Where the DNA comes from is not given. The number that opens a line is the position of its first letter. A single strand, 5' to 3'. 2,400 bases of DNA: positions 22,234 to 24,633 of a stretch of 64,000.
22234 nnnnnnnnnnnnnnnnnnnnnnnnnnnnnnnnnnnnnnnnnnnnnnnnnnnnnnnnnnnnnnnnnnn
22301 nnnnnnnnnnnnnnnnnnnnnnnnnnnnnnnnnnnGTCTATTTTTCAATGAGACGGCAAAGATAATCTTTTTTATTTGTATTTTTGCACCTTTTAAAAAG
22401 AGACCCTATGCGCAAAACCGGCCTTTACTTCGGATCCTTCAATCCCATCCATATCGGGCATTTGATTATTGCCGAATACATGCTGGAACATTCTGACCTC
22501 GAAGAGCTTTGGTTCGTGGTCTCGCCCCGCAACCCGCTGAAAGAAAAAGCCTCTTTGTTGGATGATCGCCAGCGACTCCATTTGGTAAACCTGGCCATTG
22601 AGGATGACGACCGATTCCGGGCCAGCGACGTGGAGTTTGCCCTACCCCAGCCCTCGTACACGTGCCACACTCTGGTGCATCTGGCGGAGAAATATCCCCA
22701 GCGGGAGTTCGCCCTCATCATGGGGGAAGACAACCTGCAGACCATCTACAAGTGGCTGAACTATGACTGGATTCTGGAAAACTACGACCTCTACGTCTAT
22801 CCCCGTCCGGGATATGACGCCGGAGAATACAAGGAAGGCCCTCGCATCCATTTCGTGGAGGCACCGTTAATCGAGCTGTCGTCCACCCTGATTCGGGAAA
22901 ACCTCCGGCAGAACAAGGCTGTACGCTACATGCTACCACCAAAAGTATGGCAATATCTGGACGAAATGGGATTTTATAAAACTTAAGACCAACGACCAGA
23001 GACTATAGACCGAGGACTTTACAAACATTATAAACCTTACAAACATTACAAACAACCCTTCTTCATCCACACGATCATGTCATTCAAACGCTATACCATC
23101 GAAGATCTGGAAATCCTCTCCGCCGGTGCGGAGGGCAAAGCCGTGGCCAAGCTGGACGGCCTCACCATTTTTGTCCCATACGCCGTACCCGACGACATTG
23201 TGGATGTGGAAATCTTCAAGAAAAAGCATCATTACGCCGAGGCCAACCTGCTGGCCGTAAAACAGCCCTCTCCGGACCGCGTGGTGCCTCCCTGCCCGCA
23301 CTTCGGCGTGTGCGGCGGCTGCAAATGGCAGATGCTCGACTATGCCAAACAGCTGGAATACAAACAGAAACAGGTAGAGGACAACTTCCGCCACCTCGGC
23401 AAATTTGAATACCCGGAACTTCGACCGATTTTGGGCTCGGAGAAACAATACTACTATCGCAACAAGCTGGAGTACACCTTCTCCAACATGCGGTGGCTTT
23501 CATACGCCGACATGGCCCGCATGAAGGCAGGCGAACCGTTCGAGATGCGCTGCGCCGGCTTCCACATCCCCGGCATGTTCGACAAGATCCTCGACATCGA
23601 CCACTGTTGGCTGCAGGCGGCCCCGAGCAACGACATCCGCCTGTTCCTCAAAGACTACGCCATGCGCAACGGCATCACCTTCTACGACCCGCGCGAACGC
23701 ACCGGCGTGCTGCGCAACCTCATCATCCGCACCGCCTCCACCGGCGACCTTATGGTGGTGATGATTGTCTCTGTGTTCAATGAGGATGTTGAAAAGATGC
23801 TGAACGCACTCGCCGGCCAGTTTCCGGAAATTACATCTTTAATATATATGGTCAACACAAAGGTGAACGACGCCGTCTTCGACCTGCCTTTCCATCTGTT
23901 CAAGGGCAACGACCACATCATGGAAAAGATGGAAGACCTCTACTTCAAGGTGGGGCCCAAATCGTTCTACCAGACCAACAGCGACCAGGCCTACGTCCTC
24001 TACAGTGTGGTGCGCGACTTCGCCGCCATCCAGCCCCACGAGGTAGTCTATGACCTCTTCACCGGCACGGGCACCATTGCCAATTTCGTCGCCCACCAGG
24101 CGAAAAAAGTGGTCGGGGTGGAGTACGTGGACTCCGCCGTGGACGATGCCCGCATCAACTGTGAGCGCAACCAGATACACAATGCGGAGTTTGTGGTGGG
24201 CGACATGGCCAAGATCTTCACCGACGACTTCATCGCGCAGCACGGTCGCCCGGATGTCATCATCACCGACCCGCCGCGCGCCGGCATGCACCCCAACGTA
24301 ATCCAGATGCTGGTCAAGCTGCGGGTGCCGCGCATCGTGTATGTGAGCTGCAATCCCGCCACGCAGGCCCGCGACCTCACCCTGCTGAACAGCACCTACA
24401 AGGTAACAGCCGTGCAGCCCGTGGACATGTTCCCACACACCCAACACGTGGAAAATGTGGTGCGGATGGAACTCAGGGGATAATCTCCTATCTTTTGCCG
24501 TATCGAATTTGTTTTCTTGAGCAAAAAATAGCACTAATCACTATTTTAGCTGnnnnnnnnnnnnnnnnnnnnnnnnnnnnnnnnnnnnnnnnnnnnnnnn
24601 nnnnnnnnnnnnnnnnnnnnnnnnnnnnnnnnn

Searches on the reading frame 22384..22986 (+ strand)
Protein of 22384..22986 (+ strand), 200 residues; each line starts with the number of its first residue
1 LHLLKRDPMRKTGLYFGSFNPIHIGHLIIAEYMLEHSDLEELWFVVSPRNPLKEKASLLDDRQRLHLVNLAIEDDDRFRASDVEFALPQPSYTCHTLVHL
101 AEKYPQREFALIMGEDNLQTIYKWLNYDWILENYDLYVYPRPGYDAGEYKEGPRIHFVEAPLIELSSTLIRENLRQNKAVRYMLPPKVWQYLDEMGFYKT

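Call 50: search_protein_families(library=pfam, proteins=[window:22384-22986:+], max_evalue=0.00001)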
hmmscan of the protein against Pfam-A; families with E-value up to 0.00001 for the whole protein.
window:22384-22986:+ (200 aa): 1 family
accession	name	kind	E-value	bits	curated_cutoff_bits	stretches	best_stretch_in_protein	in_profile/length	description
PF01467.32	CTP_transf_like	-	1.6e-20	74.1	21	1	14-173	1-133/133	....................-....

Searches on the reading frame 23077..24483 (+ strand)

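Call 50: search_protein_families(library=pfam, proteins=[window:23077-24483:+], max_evalue=0.00001)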
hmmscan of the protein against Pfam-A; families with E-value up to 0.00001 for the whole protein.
window:23077-24483:+ (468 aa): 4 families
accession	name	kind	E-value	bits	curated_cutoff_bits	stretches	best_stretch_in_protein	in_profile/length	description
PF05958.17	tRNA_U5-meth_tr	-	4.5e-20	72.4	23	1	287-463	169-353/357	tRNA (Uracil-5-)-methyltransferase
PF13847.12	Methyltransf_31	-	1.6e-11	44.5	27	1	320-398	3-81/145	Methyltransferase domain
PF13649.12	Methyltransf_25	-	2e-06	28.8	27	1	324-380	1-58/97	Methyltransferase domain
PF01938.26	TRAM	-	2e-06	28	21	1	12-59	11-61/61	TRAM domain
